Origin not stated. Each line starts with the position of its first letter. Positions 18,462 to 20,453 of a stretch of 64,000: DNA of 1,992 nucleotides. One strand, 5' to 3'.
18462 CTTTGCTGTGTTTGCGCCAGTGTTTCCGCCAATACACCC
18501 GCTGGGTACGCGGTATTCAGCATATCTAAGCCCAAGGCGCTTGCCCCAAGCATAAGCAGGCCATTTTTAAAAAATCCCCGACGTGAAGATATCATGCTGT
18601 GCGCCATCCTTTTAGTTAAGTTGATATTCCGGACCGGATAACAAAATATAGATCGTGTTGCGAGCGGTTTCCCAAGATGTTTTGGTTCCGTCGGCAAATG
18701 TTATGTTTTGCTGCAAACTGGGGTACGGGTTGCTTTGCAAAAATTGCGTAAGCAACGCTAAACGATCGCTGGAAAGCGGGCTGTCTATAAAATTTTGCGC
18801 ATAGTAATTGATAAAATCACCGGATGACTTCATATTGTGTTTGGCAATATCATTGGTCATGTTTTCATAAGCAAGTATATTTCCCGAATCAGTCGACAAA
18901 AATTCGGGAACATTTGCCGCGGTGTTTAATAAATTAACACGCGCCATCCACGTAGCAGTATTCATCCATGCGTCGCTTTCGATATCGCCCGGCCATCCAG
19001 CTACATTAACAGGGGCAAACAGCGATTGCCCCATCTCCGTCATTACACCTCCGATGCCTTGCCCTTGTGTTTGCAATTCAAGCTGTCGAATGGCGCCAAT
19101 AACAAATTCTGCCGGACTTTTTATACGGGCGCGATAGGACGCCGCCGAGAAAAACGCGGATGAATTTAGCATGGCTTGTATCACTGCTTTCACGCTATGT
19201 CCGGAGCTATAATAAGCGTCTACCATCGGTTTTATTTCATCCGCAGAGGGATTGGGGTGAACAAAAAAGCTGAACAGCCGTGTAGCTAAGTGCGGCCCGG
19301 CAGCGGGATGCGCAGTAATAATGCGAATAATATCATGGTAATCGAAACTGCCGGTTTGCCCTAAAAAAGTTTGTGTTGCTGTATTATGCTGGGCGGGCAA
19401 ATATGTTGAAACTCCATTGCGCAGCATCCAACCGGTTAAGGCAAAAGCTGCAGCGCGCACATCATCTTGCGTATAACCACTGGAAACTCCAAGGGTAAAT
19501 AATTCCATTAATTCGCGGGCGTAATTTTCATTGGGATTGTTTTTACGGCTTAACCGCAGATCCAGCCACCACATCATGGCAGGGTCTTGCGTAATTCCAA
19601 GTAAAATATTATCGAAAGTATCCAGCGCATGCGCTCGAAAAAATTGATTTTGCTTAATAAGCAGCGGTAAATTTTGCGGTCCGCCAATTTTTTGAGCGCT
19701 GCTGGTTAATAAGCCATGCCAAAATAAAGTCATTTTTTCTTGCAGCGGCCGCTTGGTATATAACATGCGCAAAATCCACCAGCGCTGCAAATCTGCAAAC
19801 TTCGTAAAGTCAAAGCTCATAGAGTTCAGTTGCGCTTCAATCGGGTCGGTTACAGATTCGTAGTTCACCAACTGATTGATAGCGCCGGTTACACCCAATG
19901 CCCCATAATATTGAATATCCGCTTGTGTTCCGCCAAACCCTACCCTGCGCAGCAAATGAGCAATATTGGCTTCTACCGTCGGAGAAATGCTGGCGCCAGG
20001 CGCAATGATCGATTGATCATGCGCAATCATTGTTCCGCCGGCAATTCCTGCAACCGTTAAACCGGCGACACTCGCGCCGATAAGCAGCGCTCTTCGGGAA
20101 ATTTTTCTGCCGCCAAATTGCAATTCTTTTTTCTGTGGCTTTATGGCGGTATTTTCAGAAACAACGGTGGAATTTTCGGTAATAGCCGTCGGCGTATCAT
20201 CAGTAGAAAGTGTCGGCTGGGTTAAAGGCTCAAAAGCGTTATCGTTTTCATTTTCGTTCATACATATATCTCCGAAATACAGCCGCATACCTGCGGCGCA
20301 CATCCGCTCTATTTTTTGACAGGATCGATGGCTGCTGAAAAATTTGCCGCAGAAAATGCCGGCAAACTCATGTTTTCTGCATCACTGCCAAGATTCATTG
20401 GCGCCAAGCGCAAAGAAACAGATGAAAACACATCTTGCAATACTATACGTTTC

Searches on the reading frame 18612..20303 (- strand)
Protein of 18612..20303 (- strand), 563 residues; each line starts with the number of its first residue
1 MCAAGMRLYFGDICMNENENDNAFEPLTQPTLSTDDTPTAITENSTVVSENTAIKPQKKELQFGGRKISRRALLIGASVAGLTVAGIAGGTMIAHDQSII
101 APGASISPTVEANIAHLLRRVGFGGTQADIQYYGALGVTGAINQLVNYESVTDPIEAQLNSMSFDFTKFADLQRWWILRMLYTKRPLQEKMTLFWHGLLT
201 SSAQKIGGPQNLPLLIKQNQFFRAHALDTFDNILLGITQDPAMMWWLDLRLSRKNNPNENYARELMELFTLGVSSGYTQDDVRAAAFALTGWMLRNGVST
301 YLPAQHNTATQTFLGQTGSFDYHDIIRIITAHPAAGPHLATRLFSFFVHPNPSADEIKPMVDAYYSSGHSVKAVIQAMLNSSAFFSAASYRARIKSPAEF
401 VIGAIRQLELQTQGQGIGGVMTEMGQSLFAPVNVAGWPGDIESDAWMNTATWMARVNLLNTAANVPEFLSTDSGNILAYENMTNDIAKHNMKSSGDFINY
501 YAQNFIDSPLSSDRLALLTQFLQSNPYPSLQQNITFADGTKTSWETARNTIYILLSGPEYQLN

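Call 50: search_protein_families(library=pfam, proteins=[window:18612-20303:-], max_evalue=0.00001)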
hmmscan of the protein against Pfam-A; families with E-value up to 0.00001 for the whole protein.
window:18612-20303:- (563 aa): 1 family
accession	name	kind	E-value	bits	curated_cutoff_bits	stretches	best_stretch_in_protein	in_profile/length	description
PF08811.16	DUF1800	-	4.3e-104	349.4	26.1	1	116-562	1-419/419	Protein of unknown function (DUF1800)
